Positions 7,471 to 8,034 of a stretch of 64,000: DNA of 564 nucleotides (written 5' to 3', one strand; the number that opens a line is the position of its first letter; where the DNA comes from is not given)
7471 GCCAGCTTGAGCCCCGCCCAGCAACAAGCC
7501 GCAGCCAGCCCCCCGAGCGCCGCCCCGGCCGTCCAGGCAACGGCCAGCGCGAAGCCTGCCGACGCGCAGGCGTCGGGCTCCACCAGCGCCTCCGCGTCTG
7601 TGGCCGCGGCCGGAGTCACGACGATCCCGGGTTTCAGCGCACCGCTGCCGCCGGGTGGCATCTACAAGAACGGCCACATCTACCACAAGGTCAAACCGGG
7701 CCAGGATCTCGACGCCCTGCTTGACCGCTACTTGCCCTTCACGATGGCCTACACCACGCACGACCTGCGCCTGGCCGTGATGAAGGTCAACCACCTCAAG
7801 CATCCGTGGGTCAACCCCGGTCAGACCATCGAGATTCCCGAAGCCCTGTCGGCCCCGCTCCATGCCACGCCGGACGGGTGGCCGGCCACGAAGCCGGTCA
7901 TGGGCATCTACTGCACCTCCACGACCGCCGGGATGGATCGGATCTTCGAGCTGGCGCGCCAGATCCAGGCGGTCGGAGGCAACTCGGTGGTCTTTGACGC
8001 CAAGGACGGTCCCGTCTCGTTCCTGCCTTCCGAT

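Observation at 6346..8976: PgaB-like architecture: CE4 deacetylase + LysM-like + GH-like (DUF4015) domains in one anchored protein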

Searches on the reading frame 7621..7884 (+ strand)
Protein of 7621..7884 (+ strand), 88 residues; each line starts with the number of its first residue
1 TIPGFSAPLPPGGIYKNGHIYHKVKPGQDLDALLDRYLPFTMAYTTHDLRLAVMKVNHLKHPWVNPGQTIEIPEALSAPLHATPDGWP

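Call 24: search_protein_families(library=pfam, proteins=[window:7621-7884:+], max_evalue=5)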
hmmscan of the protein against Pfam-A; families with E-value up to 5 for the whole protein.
seq(88 aa): 1 family
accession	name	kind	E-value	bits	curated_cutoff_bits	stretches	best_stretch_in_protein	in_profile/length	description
PF01476.26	LysM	-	0.0068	16.8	20.9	1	22-73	1-43/43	LysM domain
